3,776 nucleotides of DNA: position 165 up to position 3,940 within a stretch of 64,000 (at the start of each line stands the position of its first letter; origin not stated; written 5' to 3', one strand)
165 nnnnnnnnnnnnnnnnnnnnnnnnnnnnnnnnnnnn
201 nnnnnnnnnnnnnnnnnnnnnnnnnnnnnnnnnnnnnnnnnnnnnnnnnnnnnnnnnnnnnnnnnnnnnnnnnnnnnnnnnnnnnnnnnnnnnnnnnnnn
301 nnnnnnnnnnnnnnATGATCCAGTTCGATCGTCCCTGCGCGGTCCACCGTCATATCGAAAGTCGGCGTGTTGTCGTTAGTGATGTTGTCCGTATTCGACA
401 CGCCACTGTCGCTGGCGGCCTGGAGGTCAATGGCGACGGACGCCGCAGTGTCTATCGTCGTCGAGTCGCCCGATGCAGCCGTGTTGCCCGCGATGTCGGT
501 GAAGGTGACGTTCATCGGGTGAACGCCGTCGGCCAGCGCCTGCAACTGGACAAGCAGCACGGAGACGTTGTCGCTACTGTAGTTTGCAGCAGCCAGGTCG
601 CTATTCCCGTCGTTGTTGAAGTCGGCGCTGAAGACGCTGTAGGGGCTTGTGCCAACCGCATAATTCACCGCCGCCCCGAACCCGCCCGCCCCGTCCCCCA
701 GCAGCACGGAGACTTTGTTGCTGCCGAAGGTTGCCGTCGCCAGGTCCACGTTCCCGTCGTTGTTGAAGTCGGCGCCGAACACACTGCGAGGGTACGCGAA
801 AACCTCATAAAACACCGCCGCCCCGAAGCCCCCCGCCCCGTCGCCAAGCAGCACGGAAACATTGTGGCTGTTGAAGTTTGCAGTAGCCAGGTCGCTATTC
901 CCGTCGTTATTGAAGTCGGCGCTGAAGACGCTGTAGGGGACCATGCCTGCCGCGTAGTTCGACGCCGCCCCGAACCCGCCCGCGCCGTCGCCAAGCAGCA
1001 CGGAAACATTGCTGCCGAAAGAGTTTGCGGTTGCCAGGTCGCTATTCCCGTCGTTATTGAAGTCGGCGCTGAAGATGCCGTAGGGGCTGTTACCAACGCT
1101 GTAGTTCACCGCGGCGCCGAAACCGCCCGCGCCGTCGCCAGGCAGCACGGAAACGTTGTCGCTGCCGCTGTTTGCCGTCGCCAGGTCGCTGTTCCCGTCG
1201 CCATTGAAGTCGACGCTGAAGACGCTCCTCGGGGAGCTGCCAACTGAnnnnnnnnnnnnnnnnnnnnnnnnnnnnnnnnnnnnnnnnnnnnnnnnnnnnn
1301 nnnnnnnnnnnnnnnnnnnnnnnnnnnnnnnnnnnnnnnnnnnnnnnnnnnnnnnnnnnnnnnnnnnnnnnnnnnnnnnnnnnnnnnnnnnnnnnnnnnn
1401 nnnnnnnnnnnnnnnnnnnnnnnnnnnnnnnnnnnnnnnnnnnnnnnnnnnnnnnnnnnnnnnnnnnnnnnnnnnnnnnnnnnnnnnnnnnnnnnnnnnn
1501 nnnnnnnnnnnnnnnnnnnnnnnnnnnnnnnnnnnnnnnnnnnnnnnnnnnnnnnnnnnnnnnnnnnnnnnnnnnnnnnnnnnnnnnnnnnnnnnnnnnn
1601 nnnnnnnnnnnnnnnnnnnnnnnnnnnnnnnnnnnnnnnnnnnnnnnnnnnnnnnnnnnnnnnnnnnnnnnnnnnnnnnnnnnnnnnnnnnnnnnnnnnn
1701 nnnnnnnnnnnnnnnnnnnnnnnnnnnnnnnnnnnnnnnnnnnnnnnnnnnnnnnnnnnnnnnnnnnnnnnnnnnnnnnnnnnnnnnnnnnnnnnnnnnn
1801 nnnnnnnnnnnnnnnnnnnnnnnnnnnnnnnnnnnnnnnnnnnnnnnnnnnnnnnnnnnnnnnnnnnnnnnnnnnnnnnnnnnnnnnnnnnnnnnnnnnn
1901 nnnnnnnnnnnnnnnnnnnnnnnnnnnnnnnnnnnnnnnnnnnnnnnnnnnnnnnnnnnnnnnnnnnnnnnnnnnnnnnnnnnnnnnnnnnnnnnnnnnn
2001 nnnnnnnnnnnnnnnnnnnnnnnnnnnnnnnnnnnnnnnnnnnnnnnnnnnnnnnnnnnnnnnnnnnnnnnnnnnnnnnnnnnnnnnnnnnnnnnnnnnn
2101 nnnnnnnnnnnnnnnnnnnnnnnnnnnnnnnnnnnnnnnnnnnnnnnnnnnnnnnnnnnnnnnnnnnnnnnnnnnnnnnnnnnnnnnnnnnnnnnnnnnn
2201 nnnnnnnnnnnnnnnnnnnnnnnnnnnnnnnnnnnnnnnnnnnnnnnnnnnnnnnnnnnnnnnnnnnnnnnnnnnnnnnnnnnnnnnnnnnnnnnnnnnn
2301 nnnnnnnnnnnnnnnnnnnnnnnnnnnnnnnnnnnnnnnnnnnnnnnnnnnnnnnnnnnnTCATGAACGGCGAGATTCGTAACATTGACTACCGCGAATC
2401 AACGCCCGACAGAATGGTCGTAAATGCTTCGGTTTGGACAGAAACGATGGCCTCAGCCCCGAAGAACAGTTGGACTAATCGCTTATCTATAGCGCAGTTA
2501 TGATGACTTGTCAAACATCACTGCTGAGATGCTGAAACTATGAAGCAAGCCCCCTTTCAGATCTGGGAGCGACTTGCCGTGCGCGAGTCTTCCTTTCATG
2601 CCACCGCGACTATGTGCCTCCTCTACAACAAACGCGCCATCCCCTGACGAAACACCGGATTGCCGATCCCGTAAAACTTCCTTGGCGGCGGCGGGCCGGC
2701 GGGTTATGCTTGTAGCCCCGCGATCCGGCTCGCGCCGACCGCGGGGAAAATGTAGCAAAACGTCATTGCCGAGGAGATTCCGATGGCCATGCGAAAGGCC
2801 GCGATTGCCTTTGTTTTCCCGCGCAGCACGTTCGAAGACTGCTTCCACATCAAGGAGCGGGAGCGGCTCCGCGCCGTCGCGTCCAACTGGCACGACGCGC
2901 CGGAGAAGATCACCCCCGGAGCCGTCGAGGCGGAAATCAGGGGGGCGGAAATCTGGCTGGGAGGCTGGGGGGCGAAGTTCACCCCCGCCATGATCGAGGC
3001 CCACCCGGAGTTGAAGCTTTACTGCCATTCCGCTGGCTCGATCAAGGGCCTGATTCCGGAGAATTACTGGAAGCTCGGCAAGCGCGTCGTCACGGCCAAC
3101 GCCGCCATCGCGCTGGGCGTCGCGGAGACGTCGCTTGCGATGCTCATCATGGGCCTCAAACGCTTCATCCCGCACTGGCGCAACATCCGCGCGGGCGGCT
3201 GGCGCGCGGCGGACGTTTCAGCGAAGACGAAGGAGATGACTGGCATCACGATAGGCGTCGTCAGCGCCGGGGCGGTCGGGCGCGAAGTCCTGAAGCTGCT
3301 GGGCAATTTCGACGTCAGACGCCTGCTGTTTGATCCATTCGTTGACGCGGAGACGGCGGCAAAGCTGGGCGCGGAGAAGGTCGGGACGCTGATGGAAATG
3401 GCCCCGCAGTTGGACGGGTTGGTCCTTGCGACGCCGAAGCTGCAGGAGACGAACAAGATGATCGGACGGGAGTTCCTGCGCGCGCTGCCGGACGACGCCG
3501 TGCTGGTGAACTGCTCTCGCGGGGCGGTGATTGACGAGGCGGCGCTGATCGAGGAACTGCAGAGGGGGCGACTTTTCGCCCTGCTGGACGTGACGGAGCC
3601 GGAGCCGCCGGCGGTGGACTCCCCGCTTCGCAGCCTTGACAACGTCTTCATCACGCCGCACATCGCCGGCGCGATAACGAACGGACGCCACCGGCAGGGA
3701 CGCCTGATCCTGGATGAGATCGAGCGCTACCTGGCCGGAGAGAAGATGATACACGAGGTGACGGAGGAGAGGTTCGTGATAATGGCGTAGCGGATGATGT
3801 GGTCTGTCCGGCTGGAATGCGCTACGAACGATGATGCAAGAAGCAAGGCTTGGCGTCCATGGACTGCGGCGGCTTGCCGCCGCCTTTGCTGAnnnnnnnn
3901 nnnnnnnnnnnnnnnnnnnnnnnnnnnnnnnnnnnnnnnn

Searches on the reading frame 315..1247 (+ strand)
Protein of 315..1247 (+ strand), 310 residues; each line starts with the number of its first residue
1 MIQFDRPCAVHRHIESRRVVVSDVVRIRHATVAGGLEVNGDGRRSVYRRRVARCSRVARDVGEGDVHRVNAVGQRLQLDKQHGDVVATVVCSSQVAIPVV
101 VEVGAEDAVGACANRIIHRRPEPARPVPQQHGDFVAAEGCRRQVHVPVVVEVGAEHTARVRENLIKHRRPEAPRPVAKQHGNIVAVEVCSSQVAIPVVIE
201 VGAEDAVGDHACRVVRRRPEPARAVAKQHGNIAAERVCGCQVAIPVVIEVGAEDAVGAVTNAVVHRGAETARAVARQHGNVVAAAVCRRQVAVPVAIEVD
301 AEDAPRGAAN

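Call 22: find_encoding_contigs(protein=window:315-1247:+, flank=10000, max_places=3)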
Protein window:315-1247:+ (310 aa): no gene with exactly this product is on record in the collection.

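Call 74: search_protein_families(library=pfam, proteins=[window:315-1247:+], max_evalue=0.00001)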
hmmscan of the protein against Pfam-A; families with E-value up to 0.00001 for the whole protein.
window:315-1247:+ (310 aa): 0 families

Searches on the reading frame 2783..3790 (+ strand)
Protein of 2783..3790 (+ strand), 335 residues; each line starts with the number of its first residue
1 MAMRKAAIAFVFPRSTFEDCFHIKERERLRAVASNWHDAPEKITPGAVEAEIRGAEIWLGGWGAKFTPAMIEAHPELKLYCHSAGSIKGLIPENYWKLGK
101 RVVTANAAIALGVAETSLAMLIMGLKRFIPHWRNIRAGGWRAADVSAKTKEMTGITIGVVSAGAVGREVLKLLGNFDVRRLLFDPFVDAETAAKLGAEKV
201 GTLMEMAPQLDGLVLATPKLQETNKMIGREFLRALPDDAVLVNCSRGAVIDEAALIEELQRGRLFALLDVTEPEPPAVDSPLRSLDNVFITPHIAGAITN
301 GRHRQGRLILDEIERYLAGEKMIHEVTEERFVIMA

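Call 23: find_encoding_contigs(protein=window:2783-3790:+, flank=10000, max_places=2)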
Protein window:2783-3790:+ (335 aa): 8 contigs read that carry it; 2 places shown.
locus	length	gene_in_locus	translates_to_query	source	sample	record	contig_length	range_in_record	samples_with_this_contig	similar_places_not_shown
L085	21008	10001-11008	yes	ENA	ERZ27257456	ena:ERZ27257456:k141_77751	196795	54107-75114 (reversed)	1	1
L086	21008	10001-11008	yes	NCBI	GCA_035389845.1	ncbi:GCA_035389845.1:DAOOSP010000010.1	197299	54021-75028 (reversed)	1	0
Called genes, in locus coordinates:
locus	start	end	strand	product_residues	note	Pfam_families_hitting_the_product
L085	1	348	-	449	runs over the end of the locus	PF00815:Histidinol_dh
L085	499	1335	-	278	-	-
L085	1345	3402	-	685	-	PF20581:DUF6785, PF20580:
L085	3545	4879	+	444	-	PF00291:PALP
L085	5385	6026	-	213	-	-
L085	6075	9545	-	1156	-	-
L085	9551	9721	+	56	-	-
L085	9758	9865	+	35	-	-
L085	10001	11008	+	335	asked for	PF02826:2-Hacid_dh_C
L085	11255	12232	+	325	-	PF13793:Pribosyltran_N, PF00156:Pribosyltran, PF14572:Pribosyl_synth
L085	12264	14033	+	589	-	PF03485:Arg_tRNA_synt_N, PF00750:tRNA-synt_1d, PF05746:DALR_1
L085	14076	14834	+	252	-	PF00702:Hydrolase, PF12710:HAD (weak), PF13419:HAD_2, PF13242:Hydrolase_like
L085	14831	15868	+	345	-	PF21694:DNA_pol3_delta_C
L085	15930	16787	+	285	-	PF01553:Acyltransferase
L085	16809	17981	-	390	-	PF13439:Glyco_transf_4, PF00534:Glycos_transf_1, PF13692:Glyco_trans_1_4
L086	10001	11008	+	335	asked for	PF02826:2-Hacid_dh_C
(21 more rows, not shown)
